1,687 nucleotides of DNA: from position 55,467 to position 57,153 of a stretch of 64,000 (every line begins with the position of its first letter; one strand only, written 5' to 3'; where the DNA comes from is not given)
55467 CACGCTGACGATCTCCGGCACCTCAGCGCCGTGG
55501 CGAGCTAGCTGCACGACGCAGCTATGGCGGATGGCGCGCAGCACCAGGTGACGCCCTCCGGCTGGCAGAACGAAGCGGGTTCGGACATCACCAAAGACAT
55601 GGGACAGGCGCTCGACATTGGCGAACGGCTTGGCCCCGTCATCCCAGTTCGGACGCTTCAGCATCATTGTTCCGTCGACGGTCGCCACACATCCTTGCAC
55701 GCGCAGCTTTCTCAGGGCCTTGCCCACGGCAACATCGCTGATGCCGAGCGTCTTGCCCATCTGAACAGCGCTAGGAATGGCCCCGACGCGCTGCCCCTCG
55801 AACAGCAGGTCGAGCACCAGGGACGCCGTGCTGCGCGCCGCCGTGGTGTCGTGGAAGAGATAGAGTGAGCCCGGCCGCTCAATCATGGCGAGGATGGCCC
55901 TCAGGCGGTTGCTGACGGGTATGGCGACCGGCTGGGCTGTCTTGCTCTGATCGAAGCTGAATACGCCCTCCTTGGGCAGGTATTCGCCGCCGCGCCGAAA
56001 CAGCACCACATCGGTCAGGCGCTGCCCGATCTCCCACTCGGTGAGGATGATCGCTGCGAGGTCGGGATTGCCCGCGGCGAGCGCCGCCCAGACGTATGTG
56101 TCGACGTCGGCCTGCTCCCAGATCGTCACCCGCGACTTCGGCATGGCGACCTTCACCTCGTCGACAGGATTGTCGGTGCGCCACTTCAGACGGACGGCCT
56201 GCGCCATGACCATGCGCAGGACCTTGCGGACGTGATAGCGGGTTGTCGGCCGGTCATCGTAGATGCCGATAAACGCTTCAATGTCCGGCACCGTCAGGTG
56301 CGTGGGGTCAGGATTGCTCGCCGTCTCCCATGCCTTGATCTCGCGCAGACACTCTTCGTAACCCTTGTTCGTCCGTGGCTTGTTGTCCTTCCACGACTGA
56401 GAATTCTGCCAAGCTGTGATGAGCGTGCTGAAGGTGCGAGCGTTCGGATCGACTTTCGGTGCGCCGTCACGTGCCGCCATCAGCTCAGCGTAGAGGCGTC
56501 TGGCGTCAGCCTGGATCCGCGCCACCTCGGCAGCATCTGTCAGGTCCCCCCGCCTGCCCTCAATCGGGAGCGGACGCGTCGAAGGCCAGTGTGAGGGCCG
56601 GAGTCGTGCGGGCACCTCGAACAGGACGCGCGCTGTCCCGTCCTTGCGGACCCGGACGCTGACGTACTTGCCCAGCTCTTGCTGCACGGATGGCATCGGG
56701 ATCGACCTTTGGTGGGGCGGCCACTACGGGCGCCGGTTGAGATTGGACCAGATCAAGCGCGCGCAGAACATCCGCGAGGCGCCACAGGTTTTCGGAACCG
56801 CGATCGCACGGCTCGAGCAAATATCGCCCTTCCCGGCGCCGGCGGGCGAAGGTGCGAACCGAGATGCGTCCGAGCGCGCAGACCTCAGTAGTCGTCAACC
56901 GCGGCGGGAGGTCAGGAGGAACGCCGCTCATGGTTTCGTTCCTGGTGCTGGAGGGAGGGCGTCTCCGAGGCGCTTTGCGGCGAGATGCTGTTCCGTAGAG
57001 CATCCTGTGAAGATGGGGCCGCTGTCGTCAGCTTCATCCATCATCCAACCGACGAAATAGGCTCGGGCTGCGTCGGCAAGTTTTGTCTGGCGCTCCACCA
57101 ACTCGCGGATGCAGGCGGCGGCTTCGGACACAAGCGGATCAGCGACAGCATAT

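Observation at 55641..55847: Integrase with a GntR-like winged-helix domain inserted in its catalytic domain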

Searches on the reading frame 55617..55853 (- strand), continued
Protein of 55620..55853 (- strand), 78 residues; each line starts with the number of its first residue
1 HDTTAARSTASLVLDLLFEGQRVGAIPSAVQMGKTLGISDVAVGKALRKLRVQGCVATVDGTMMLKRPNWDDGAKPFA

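Call 73: fold_search(model_id=the predicted structure, library=viral)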
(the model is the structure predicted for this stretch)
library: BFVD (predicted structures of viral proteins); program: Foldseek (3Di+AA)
matches with E <= 10: 1605; with E <= 0.001: 1
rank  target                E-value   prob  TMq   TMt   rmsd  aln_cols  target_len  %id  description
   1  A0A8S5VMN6            8.4e-04  1.00  0.61  0.41   5.7        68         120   26  (no name in the UniProt tables at hand)
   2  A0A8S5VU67            4.6e-03  1.00  0.62  0.66   2.3        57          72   28  Z DNA-binding protein [Tectiviridae sp.]
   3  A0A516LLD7            9.4e-03  1.00  0.60  0.45   2.9        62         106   24  (no name in the UniProt tables at hand)
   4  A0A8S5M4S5            1.1e-02  1.00  0.61  0.54   5.9        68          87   18  LexA repressor [Siphoviridae sp. ctMYd37]
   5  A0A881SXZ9            1.1e-02  0.99  0.50  0.25   7.0        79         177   16  DsRNA binding PKR inhibitor protein [Swinepox virus]
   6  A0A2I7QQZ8            1.1e-02  1.00  0.69  0.59   3.9        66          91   18  (no name in the UniProt tables at hand)
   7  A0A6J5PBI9            1.2e-02  1.00  0.65  0.52   2.9        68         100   18  Helix-turn-helix domain containing protein [uncultured Caudovirales phage]
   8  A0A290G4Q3            1.2e-02  1.00  0.66  0.42   7.9        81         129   25  CPXV069 protein [Cowpox virus]
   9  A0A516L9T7            1.3e-02  1.00  0.62  0.15   8.5        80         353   20  (no name in the UniProt tables at hand)
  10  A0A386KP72            1.4e-02  1.00  0.63  0.56   4.7        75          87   19  Helix-turn-helix DNA binding domain protein [Microbacterium phage ValentiniPuff]
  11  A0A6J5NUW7            1.4e-02  1.00  0.63  0.67   4.7        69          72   20  LexA repressor, DNA-binding domain containing protein [uncultured Caudovirales phage]
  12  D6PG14                1.5e-02  1.00  0.61  0.67   3.4        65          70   11  (no name in the UniProt tables at hand)
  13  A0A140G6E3            1.6e-02  1.00  0.55  0.42   5.3        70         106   21  Helix-turn-helix DNA-binding domain protein [Arthrobacter phage KellEzio]
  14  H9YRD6                1.6e-02  1.00  0.57  0.60   3.5        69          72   13  (no name in the UniProt tables at hand)
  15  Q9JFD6                1.9e-02  1.00  0.66  0.63   5.3        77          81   23  TE4L [Vaccinia virus (strain Tian Tan)]
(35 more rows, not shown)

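Call 96: find_related_loci(query=A3, collection=metagenome_contigs, flank=3000)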
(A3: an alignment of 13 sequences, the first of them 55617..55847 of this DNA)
Query A3 (77 aa) in metagenome_contigs; peptide patterns used: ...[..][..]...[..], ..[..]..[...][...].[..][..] (x = any residue, [..] = any of these).
254 stretches matched a pattern; 4 encode a relative of the query (tblastn E <= 1e-3); 4 distinct loci.
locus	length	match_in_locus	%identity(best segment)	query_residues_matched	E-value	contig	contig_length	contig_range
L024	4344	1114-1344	91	1-77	2e-45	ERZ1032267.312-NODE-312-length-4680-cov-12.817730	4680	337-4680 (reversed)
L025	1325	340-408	65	28-50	3e-7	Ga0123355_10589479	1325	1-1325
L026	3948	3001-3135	38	26-63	4e-6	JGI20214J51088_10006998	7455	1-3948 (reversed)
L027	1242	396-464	61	28-50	3e-6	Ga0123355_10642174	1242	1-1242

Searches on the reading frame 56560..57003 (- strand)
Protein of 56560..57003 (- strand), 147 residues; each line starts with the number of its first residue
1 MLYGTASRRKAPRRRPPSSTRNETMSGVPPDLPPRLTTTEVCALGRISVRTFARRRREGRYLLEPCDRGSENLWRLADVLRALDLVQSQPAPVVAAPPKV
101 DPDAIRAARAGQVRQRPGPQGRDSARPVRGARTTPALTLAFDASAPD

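Call 20: search_protein_families(library=pfam, proteins=[window:56560-57003:-], max_evalue=0.01)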
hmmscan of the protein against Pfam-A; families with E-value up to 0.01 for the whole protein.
window:56560-57003:- (147 aa): 0 families

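Call 72: search_protein_families(library=phrogs, proteins=[window:56560-57003:-], max_evalue=0.001)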
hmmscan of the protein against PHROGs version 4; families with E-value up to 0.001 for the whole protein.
window:56560-57003:- (147 aa): 1 family
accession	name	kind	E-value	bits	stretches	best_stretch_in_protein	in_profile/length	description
phrog_57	-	head and packaging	0.00065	20.6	0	36-106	13-76/199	terminase small subunit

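Call 74: search_protein_families(library=ncbifam, proteins=[window:56560-57003:-], max_evalue=0.1)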
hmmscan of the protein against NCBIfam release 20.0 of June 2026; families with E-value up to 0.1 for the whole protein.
window:56560-57003:- (147 aa): 2 families
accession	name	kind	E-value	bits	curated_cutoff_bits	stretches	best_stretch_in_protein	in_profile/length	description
TIGR02293.1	TAS_TIGR02293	hypoth_equivalog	0.0084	15.8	57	1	38-89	39-88/133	putative toxin-antitoxin system antitoxin component, TIGR02293 family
NF049845.1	Xre_ParS_antitoxin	subfamily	0.076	13.1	90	0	36-82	16-59/112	type II RES/Xre toxin-antitoxin system antitoxin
